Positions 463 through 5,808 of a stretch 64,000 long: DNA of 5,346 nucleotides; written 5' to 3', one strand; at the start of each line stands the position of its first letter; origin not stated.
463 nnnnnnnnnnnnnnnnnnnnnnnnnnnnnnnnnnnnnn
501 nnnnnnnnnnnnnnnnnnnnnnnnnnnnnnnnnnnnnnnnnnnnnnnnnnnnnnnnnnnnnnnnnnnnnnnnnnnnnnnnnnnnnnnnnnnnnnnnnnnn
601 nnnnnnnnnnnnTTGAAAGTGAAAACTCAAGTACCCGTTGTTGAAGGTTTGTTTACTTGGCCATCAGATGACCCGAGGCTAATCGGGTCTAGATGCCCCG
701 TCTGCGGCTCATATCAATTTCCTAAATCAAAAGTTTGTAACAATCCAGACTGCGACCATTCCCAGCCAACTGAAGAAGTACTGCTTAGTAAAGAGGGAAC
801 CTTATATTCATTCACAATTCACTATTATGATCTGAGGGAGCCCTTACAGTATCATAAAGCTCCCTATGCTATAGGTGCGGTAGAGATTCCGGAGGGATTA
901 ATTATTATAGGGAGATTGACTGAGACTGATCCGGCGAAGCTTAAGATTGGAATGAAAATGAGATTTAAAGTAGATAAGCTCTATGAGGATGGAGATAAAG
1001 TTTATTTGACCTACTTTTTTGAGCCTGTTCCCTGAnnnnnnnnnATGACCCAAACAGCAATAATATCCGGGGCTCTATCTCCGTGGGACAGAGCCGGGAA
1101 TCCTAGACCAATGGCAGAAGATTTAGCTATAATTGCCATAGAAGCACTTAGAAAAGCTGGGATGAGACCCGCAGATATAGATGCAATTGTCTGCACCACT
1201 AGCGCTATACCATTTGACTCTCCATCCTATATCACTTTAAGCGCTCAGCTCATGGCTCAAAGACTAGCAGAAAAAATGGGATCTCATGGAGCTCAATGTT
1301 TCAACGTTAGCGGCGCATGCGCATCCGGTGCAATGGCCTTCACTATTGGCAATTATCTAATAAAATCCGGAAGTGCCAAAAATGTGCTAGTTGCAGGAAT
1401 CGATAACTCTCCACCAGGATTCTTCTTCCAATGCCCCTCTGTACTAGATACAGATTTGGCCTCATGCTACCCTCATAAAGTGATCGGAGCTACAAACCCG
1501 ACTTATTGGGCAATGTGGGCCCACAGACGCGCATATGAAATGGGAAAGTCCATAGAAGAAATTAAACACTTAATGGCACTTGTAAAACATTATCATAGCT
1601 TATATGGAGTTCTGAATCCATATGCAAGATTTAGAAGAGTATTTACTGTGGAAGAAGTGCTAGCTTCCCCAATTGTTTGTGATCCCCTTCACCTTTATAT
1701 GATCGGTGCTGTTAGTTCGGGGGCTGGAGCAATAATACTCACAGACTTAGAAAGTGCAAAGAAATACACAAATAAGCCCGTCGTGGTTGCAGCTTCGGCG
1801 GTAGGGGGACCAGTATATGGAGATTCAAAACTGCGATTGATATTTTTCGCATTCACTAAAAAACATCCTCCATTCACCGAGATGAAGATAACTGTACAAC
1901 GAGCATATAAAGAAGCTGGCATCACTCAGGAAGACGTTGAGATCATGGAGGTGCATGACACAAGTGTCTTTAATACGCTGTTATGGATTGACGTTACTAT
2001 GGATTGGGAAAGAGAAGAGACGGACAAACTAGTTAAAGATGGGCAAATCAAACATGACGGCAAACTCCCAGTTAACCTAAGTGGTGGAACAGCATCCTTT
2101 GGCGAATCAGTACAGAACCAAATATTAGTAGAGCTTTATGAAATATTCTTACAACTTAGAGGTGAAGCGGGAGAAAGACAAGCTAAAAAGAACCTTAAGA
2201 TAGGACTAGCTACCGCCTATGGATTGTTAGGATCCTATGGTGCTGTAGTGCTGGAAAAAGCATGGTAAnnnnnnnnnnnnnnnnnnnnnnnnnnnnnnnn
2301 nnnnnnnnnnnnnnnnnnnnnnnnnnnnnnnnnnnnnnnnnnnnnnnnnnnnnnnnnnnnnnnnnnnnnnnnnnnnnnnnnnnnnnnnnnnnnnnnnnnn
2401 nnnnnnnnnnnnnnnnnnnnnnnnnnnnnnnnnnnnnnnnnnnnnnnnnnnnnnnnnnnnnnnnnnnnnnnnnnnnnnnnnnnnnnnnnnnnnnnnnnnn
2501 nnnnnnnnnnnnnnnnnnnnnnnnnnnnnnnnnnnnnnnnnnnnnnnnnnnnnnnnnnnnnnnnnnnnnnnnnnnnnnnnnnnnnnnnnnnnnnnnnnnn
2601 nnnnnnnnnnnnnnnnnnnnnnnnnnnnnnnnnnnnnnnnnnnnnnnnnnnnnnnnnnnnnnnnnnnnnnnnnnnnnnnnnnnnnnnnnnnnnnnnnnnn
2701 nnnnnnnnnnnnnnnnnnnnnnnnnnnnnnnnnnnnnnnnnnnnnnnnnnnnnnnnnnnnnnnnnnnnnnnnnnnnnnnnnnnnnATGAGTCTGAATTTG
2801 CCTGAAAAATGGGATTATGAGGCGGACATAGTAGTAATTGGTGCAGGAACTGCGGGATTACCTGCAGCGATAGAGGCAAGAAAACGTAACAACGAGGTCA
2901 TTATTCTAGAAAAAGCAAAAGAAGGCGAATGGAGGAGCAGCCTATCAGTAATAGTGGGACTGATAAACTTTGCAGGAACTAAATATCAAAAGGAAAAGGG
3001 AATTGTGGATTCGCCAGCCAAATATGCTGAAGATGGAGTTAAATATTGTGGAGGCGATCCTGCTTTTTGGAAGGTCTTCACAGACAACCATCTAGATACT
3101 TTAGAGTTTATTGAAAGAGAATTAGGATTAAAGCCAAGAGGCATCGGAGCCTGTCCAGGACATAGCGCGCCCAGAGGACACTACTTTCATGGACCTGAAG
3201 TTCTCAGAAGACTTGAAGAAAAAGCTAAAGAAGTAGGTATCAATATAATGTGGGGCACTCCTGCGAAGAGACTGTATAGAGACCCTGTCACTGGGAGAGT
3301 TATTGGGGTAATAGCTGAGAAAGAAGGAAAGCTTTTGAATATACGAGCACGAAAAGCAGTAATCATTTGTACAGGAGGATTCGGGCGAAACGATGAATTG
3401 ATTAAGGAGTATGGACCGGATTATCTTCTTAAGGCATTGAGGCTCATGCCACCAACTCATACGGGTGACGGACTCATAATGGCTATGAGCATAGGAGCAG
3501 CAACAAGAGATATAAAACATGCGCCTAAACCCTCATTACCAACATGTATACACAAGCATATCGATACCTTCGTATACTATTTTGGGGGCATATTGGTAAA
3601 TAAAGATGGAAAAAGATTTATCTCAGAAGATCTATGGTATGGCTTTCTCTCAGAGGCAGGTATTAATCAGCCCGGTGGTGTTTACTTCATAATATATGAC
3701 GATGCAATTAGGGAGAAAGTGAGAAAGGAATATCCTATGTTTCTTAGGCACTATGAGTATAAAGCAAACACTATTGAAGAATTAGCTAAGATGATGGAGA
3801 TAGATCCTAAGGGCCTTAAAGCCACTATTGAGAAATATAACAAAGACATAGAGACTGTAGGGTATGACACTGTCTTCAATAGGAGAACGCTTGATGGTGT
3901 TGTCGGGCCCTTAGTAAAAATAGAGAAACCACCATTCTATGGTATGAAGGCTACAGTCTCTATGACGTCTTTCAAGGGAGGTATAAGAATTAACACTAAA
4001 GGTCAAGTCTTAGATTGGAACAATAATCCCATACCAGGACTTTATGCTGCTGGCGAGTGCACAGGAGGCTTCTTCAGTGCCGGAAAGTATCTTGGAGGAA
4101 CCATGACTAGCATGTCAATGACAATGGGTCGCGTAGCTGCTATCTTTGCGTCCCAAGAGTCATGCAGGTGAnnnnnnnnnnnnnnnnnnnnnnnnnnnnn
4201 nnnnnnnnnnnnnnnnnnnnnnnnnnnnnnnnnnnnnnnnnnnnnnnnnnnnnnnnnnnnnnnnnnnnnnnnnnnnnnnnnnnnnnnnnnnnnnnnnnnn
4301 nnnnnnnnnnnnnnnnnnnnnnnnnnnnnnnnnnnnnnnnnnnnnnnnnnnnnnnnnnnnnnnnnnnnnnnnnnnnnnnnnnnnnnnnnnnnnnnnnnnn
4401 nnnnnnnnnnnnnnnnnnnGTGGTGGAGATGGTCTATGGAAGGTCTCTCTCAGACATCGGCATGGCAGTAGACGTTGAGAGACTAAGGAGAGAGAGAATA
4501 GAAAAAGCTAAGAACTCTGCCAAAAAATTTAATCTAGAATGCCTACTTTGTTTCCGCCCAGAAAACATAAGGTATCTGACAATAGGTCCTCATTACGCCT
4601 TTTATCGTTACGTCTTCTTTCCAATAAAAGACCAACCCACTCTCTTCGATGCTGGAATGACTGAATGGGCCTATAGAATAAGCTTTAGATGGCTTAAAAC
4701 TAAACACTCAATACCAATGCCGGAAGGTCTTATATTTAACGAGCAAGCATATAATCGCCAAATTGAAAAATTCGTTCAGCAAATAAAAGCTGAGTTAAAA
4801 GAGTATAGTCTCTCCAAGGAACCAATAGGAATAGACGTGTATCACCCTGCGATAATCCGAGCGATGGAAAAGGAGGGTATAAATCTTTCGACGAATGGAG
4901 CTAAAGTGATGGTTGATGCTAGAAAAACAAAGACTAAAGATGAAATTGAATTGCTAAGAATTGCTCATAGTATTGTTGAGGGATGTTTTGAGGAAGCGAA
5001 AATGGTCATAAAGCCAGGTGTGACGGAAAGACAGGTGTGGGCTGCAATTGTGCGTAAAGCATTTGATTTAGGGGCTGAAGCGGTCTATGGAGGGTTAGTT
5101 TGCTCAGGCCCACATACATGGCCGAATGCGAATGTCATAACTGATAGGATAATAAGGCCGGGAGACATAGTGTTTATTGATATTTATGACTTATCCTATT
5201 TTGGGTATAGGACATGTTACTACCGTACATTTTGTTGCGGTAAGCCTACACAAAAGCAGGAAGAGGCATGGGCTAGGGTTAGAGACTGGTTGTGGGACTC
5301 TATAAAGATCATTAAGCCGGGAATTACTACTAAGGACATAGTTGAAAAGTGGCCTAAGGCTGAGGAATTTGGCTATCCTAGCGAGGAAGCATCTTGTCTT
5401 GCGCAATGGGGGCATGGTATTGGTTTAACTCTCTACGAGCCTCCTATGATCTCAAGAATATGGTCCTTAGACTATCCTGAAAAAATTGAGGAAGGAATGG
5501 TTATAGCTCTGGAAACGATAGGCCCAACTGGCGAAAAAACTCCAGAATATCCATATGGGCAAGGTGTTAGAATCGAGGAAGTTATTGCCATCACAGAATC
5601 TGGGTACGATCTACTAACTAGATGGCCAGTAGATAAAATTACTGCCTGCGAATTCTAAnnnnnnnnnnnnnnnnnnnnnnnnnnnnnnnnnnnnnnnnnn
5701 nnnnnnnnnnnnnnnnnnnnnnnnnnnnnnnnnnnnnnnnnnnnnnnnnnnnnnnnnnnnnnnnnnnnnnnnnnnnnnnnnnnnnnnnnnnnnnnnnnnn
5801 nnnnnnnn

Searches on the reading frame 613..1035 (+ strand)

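Call 18: search_protein_families(library=pfam, proteins=[window:613-1035:+], max_evalue=0.0001)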
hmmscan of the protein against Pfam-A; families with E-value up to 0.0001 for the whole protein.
window:613-1035:+ (140 aa): 2 families
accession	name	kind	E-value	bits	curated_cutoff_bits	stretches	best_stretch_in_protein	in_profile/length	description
PF01796.24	OB_ChsH2_C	-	6.9e-16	58.4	27.1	1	56-118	2-62/65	ChsH2, C-terminal OB-fold domain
PF12172.15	zf-ChsH2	-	3.1e-07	30.5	23.2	1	19-50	5-33/37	ChsH2, rubredoxin-like zinc ribbon domain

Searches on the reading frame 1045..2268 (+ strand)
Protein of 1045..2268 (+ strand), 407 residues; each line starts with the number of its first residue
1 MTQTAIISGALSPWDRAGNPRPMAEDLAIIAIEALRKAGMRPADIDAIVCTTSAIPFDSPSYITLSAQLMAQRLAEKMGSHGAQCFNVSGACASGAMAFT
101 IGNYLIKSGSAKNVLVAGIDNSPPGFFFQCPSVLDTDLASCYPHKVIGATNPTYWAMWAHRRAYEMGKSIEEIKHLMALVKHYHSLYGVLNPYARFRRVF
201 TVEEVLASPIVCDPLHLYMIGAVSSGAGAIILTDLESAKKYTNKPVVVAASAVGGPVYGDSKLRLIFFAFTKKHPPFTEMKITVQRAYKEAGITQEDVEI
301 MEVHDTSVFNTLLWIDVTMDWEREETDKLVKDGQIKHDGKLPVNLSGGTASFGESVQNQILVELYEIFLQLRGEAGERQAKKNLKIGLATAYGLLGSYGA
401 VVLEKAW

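Call 16: search_protein_families(library=pfam, proteins=[window:1045-2268:+], max_evalue=0.00001)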
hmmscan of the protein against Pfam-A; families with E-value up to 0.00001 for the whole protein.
window:1045-2268:+ (407 aa): 1 family
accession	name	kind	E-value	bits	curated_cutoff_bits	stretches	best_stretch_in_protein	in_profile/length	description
PF22691.2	Thiolase_C_1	-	6e-28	97.8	28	1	277-401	17-139/144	Thiolase C-terminal domain-like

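Call 55: find_encoding_contigs(protein=window:1045-2268:+, flank=10000, max_places=2)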
Protein window:1045-2268:+ (407 aa): no gene with exactly this product is on record in the collection.

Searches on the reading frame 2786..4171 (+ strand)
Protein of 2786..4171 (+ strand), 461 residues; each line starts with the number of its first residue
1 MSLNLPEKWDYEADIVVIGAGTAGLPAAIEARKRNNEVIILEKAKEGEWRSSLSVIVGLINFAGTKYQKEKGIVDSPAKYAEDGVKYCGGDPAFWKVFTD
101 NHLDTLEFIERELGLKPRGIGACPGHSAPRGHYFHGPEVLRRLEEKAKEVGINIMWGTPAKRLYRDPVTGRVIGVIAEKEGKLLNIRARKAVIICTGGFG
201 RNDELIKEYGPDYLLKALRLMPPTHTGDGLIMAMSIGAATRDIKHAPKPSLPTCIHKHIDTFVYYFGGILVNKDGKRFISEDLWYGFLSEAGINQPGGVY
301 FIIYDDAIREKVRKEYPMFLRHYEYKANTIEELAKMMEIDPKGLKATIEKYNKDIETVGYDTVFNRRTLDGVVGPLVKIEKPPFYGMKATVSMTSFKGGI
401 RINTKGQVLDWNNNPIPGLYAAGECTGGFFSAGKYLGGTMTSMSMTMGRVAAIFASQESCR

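Call 16: search_protein_families(library=pfam, proteins=[window:2786-4171:+], max_evalue=0.00001)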
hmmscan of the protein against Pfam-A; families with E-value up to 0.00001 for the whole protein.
window:2786-4171:+ (461 aa): 5 families
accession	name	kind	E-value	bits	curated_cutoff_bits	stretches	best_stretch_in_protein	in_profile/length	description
PF00890.30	FAD_binding_2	-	1.1e-54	186.7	20.4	1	14-438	1-411/414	FAD binding domain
PF01266.30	DAO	-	2e-13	51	27.9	1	14-204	1-208/353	FAD dependent oxidoreductase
PF07992.20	Pyr_redox_2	-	2.7e-10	40.6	26.1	0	14-46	2-32/291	Pyridine nucleotide-disulphide oxidoreductase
PF03486.20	HI0933_like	-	3.3e-07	30.4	50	1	14-46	2-34/244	HI0933-like protein Rossmann domain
PF12831.13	FAD_oxidored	-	7.3e-06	26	27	0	14-46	1-33/416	FAD dependent oxidoreductase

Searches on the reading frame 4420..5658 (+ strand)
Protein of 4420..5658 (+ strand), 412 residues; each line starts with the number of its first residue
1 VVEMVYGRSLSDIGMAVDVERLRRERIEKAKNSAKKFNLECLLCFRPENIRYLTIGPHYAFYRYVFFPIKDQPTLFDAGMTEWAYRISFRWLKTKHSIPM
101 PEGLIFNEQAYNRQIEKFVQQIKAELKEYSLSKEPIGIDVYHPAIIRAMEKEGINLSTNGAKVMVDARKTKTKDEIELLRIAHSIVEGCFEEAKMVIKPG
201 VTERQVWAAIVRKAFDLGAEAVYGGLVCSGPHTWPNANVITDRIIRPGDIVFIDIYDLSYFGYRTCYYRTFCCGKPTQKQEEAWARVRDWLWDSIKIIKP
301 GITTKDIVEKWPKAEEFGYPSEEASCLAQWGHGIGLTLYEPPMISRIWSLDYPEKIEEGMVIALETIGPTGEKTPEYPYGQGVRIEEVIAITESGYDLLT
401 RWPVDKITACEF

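Call 16: search_protein_families(library=pfam, proteins=[window:4420-5658:+], max_evalue=0.00001)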
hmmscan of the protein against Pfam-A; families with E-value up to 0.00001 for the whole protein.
window:4420-5658:+ (412 aa): 1 family
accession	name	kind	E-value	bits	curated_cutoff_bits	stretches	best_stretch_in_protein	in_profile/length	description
PF00557.29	Peptidase_M24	-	1.5e-36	126.5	23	1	177-393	1-208/208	Metallopeptidase family M24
